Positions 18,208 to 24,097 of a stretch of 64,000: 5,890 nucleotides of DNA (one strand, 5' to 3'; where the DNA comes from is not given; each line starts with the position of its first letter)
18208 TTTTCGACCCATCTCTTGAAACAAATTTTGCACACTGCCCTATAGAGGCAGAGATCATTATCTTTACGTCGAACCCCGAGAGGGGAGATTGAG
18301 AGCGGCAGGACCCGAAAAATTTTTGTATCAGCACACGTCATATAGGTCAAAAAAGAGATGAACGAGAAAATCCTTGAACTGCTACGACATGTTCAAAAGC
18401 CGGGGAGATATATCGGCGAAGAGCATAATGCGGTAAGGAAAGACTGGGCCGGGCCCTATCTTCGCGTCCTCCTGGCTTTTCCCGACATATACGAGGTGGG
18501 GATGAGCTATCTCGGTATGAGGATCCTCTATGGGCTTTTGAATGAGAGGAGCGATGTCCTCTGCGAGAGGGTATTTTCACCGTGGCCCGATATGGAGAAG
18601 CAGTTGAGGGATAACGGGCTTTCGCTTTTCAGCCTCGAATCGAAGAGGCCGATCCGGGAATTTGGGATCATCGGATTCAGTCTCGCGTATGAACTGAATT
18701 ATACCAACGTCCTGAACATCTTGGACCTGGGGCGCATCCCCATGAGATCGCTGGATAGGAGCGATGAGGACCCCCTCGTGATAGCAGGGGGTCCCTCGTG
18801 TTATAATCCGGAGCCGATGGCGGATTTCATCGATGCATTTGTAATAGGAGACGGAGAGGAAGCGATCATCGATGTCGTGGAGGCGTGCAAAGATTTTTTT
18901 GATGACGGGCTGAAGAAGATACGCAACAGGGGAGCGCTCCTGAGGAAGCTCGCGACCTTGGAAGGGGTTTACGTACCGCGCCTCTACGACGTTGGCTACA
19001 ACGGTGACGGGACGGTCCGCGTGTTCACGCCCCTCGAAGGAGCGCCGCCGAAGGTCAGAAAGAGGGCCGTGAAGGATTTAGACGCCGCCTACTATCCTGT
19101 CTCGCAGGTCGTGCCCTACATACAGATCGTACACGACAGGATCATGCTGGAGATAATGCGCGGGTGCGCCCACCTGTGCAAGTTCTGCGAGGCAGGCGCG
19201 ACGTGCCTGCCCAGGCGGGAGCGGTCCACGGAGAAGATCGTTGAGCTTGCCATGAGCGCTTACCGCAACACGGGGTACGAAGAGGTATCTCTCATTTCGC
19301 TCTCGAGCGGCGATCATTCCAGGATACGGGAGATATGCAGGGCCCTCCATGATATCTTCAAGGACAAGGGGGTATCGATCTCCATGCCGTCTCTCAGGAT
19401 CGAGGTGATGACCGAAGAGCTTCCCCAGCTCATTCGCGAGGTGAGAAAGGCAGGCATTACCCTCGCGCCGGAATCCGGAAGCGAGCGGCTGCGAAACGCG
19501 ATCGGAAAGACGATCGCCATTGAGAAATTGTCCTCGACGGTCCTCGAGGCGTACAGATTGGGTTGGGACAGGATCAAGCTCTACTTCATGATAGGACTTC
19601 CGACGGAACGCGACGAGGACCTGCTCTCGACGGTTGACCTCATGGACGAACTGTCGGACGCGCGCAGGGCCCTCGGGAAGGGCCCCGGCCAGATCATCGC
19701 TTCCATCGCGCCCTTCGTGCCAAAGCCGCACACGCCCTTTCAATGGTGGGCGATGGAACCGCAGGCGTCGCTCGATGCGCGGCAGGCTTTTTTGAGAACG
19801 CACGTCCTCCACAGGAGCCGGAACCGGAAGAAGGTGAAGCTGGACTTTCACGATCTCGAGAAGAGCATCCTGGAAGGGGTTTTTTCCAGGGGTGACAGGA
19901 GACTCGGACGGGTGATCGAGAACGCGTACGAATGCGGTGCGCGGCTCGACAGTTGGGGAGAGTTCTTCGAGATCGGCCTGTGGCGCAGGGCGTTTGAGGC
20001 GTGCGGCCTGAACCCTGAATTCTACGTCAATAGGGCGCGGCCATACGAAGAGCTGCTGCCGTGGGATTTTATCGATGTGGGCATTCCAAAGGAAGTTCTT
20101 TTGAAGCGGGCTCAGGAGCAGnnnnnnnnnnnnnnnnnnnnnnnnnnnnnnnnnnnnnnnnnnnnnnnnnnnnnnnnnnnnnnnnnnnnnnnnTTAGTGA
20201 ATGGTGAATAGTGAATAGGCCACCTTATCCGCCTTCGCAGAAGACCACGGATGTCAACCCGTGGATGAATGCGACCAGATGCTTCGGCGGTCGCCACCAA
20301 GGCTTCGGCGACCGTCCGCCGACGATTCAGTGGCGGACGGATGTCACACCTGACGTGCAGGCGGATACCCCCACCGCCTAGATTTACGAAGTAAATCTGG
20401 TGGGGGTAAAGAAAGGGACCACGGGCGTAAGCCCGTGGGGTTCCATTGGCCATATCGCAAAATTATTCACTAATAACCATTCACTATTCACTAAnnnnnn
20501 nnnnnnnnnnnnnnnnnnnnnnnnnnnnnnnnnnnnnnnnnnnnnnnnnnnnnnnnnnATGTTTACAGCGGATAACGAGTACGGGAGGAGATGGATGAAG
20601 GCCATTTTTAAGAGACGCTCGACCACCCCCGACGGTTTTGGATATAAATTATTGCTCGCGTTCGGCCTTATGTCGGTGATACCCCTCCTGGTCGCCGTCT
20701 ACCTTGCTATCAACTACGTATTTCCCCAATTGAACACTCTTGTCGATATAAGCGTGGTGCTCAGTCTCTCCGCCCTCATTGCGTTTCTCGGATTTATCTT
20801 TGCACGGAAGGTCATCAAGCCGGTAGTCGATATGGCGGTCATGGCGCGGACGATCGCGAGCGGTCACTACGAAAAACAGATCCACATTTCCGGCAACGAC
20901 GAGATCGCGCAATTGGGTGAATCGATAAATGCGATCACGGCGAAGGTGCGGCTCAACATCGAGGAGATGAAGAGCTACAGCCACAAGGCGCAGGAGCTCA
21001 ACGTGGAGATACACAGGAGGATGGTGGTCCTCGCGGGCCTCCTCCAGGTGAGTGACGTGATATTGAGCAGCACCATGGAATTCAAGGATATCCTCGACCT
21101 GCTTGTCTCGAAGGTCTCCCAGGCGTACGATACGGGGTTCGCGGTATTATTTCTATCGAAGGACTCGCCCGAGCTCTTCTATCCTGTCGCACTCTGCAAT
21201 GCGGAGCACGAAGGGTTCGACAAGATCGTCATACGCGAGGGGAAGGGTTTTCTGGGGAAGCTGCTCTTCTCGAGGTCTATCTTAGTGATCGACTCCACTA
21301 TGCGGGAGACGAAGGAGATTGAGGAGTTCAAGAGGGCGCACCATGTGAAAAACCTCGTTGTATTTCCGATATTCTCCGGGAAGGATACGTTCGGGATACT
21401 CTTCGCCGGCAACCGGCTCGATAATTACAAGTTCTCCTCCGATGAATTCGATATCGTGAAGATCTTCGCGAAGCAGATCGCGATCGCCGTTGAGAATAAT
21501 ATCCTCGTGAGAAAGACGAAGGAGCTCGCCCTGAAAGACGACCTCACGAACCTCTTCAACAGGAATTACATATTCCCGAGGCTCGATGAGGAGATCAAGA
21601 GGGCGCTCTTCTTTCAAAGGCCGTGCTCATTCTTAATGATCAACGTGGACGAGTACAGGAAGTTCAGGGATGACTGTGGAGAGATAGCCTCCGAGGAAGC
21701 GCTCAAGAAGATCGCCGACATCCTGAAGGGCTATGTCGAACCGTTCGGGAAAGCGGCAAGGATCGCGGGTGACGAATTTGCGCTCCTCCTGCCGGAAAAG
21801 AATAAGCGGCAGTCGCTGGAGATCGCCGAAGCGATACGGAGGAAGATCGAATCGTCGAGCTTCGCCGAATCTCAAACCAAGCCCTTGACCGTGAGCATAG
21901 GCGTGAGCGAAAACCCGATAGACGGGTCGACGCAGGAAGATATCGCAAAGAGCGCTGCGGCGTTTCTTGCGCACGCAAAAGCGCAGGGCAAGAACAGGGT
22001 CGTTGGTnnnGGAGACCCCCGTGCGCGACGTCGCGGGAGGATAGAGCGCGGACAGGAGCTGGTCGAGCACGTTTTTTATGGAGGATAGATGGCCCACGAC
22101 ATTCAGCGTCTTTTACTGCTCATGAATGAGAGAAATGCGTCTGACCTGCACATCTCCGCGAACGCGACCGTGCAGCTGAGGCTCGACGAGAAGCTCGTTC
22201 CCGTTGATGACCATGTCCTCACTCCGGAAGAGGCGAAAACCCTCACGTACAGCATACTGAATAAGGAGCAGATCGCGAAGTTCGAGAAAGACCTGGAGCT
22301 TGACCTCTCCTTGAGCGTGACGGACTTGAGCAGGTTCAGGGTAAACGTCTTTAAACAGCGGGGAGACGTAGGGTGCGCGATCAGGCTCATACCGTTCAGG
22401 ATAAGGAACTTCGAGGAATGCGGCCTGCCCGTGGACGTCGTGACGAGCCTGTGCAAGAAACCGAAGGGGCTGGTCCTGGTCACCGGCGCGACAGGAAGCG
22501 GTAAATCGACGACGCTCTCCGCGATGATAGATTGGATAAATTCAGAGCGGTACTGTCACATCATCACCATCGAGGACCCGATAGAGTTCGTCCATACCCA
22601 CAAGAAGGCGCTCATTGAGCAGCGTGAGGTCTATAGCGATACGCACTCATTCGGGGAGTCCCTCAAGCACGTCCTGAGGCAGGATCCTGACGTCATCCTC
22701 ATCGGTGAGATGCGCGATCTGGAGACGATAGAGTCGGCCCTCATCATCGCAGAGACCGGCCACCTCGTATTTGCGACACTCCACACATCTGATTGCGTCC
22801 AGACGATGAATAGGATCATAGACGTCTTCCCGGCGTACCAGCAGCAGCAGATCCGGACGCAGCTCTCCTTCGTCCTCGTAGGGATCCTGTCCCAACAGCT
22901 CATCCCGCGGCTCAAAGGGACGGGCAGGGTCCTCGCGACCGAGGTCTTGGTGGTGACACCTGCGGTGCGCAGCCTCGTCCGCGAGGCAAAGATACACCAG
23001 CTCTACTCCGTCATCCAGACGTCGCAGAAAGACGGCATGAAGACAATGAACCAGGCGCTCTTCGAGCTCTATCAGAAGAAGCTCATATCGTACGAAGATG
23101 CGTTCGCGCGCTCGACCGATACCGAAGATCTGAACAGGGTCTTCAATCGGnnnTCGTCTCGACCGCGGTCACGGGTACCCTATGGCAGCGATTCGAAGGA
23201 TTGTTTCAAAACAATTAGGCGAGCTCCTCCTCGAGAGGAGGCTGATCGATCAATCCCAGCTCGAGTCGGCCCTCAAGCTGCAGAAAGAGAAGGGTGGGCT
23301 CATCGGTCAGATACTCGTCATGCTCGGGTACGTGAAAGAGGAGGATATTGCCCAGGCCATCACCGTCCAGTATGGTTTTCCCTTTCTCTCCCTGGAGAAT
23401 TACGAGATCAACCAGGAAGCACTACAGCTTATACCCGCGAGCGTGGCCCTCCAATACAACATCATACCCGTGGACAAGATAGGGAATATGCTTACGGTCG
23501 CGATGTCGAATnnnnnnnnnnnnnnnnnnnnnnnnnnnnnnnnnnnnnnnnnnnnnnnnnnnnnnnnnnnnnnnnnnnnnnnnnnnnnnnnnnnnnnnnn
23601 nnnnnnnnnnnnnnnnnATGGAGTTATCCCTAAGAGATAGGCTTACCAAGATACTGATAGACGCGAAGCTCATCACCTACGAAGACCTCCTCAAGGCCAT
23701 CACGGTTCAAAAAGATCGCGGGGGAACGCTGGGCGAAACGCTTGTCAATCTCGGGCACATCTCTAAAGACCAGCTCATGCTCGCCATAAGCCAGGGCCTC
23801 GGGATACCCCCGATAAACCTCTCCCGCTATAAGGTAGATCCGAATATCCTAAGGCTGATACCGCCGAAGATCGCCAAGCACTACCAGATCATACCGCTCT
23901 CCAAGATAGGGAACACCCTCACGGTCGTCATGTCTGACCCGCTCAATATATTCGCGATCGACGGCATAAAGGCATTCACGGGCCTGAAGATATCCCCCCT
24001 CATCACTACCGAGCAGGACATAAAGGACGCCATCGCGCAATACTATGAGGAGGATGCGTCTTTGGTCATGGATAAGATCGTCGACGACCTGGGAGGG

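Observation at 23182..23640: Orphan MshEN-like domain protein between pilT and pilB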

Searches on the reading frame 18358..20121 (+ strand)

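Call 3: search_protein_families(library=pfam, proteins=[window:18358-20121:+], max_evalue=0.01)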
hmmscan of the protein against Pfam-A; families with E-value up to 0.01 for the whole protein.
window:18358-20121:+ (588 aa): 3 families
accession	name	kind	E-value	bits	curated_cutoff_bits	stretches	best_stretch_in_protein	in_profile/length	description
PF19864.5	Radical_SAM_N2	-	2.2e-61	206.2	29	1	53-207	1-151/151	Radical SAM proteins, N-terminal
PF04055.27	Radical_SAM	-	1.3e-18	68.2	29.5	1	265-428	2-165/166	Radical SAM superfamily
PF02310.24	B12-binding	-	0.00081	19.7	32.1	1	102-171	52-118/121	B12 binding domain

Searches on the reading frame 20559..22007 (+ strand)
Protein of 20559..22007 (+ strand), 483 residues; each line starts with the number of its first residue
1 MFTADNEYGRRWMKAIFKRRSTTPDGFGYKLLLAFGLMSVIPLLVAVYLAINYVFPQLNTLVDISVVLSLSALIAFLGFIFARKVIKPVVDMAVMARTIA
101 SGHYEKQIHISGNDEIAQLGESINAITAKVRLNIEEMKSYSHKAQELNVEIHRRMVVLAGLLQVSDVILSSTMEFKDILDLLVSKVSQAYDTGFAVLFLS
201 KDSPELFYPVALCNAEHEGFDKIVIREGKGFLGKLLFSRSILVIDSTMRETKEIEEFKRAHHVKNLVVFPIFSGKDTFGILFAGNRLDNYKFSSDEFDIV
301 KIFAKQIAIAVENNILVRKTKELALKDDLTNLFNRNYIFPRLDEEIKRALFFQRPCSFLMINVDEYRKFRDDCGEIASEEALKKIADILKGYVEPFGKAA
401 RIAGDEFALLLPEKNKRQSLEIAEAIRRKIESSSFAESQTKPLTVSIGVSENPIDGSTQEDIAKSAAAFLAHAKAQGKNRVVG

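Call 3: search_protein_families(library=pfam, proteins=[window:20559-22007:+], max_evalue=0.01)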
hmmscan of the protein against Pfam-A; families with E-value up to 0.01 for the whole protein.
window:20559-22007:+ (483 aa): 5 families
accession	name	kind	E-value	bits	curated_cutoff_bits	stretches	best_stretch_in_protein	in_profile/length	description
PF00990.26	GGDEF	-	2.4e-30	105.9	23.8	1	325-480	2-161/161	Diguanylate cyclase, GGDEF domain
PF01590.32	GAF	-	5.7e-11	43.5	22.4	1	176-311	3-133/133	GAF domain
PF00672.30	HAMP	-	8.3e-10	39.3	25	1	81-126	2-47/53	HAMP domain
PF13185.12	GAF_2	-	4.2e-09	37.1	28.6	1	174-312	3-136/136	GAF domain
PF13492.12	GAF_3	-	5.1e-07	30.6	27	1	175-313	2-129/129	GAF domain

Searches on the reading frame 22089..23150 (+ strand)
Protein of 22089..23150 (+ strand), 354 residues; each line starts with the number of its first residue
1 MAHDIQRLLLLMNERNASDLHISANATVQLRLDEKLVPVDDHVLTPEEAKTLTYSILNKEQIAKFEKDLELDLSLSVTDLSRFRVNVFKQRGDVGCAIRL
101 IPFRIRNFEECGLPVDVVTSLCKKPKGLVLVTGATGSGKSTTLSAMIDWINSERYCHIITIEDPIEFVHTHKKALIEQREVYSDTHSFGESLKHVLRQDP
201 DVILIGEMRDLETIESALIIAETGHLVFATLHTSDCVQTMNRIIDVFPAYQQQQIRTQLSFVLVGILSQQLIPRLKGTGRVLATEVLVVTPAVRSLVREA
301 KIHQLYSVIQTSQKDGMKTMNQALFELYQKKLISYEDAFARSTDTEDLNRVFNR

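Call 3: search_protein_families(library=pfam, proteins=[window:22089-23150:+], max_evalue=0.01)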
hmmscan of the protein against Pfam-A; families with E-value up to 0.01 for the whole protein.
window:22089-23150:+ (354 aa): 14 families
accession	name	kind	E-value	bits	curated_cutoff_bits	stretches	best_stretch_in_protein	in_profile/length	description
PF00437.27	T2SSE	-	3.3e-45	154.8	24.9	1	6-281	13-287/370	Type II/IV secretion system protein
PF13401.12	AAA_22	-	5.3e-06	27.2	27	1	125-211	4-96/130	AAA domain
PF01580.24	FtsK_SpoIIIE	-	0.0002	21.3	24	1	118-147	32-60/221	FtsK/SpoIIIE family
PF13555.12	AAA_29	-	0.00023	21.3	27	1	124-147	20-43/61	P-loop containing region of AAA domain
PF25199.1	nSTAND_NTPase5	-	0.00032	21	34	1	123-171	38-86/145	Novel STAND NTPase 5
PF00265.24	TK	-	0.00095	19.5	20.6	1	128-234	3-114/176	Thymidine kinase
PF20720.3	nSTAND3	-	0.00098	19.3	27.2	1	126-211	17-98/155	Novel STAND NTPase 3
PF13604.12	AAA_30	-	0.0018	18.5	27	1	117-153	9-45/191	AAA domain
PF06414.18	Zeta_toxin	-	0.0039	17.1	22.3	0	127-186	17-77/199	Zeta toxin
PF13476.12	AAA_23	-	0.0042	18.2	27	0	125-146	18-39/201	AAA domain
PF13245.12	AAA_19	-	0.0047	17.5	25.1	0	126-182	11-61/134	AAA domain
PF01935.23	DUF87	-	0.0052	17.4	23.2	0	130-161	27-58/220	Helicase HerA, central domain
PF13191.12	AAA_16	-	0.0054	17.7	32.6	1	125-153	24-51/167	AAA ATPase domain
PF10236.15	DAP3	-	0.0063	16.2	23.1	0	124-196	21-94/311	Mitochondrial ribosomal death-associated protein 3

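Call 4: search_protein_families(library=ncbifam, proteins=[window:22089-23150:+], max_evalue=0.01)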
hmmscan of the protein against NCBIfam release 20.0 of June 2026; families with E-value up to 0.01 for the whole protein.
window:22089-23150:+ (354 aa): 19 families
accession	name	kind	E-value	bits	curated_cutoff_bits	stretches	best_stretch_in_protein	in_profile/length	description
TIGR01420.1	pilT_fam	subfamily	7e-141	469.4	319.1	1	5-346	2-342/343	PilT/PilU family type 4a pilus ATPase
TIGR02525.1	plasmid_TraJ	equivalog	1.1e-39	136.5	368.3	1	34-337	54-362/372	plasmid transfer ATPase TraJ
TIGR02533.1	type_II_gspE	equivalog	4.1e-39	134.6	630.25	1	107-246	221-359/486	type II secretion system ATPase GspE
TIGR02538.1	type_IV_pilB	equivalog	3.3e-38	131.6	675.65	1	119-246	309-432/564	type IV-A pilus assembly ATPase PilB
NF007755.0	PRK10436.1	equivalog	2.1e-37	128.9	617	1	4-282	88-365/465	type II secretion system protein GspE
NF041000.1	ATPase_ComGA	equivalog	4.1e-37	127.6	300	1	13-273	8-266/267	competence type IV pilus ATPase ComGA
TIGR02524.1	dot_icm_DotB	equivalog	2e-36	126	463.3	1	5-324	6-336/358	Dot/Icm type IV secretion system ATPase DotB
NF053534.1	T4PilAsmATPsTfpB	equivalog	1.3e-34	119.6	850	1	105-277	312-477/584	type IV pilus assembly ATPase TfpB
NF058587.1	archaellum_moto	equivalog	1.7e-16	60.1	550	1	128-243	277-393/527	archaellum flagellar ATPase motor FlaI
TIGR02788.1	VirB11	equivalog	4.7e-13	48.8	249.95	1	128-247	146-266/308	P-type DNA transfer ATPase VirB11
TIGR02782.1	TrbB_P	equivalog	7.5e-13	48.4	304.55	1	128-253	138-262/303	P-type conjugative transfer ATPase TrbB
TIGR03819.1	heli_sec_ATPase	hypoth_equivalog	1.9e-11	43.7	373.15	1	128-239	180-293/340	TadA family conjugal transfer-associated ATPase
NF010425.0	PRK13851.1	equivalog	1.1e-10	40.9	461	1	122-246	158-283/344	type IV secretion system protein VirB11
NF010469.0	PRK13894.1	subfamily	1.2e-10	41.3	508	1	128-244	151-265/320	conjugal transfer ATPase TrbB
NF053672.1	bindosome_BasE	exception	9.4e-10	37.8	1000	1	126-260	270-405/512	bindosome assembly system ATPase subunit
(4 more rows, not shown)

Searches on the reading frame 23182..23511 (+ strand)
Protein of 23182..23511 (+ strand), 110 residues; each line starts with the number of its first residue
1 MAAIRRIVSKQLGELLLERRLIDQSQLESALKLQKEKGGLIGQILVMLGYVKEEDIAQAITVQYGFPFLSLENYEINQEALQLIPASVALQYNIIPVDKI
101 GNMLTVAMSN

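Call 47: search_protein_families(library=ncbifam, alignment_id=A3, max_evalue=1e-9)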
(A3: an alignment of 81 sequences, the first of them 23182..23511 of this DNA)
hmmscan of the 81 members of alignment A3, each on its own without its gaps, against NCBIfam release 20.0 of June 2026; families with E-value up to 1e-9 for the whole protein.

A. member 1, window:23182-23511:+ (110 aa): 4 families
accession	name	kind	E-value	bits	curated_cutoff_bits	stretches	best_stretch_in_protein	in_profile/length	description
NF053729.1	c-di-GMP_motif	domain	6.5e-17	61.1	38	1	11-63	1-53/53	cyclic di-GMP-binding domain-containing protein, MshE-related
NF008411.1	PRK11234.1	equivalog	5.2e-16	58.2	1170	1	10-108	482-579/723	cyclic di-3',5'-guanylate-activated glycosyltransferase NfrB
TIGR02538.1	type_IV_pilB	equivalog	3.9e-14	52.2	675.65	1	12-110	2-100/564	type IV-A pilus assembly ATPase PilB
NF012033.0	PRK15489.1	equivalog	7.2e-14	50.9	537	1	9-99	490-579/703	glycosyl transferase family protein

B. families by the number of members that match (of 81 scanned): 5 families
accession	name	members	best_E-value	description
NF053729.1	c-di-GMP_motif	81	4.8e-20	cyclic di-GMP-binding domain-containing protein, MshE-related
NF008411.1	PRK11234.1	78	2.2e-16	cyclic di-3',5'-guanylate-activated glycosyltransferase NfrB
NF012033.0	PRK15489.1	77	2.9e-14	glycosyl transferase family protein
TIGR02538.1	type_IV_pilB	76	7.3e-15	type IV-A pilus assembly ATPase PilB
TIGR03029.1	EpsG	45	1.9e-12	chain length determinant protein tyrosine kinase EpsG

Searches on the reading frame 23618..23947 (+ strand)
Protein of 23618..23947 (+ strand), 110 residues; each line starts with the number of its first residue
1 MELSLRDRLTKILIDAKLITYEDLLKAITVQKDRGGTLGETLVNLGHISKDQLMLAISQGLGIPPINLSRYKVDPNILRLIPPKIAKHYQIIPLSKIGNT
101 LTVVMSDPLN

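Call 48: search_protein_families(library=ncbifam, alignment_id=A4, max_evalue=1e-9)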
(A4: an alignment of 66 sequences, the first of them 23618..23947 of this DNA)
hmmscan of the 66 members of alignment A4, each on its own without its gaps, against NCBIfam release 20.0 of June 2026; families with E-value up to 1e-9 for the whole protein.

A. member 1, window:23618-23947:+ (110 aa): 3 families
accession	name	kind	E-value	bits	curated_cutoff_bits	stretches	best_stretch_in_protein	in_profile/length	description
NF008411.1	PRK11234.1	equivalog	8.9e-14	50.8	1170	1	7-109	482-583/723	cyclic di-3',5'-guanylate-activated glycosyltransferase NfrB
NF053729.1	c-di-GMP_motif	domain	3.1e-13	49.3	38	1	8-59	1-52/53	cyclic di-GMP-binding domain-containing protein, MshE-related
TIGR02538.1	type_IV_pilB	equivalog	1.2e-12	47.3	675.65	1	9-110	2-103/564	type IV-A pilus assembly ATPase PilB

B. families by the number of members that match (of 66 scanned): 4 families
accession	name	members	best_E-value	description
NF053729.1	c-di-GMP_motif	65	3.6e-17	cyclic di-GMP-binding domain-containing protein, MshE-related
TIGR02538.1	type_IV_pilB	62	4.7e-18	type IV-A pilus assembly ATPase PilB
NF008411.1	PRK11234.1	62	6.7e-16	cyclic di-3',5'-guanylate-activated glycosyltransferase NfrB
NF012033.0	PRK15489.1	12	5e-12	glycosyl transferase family protein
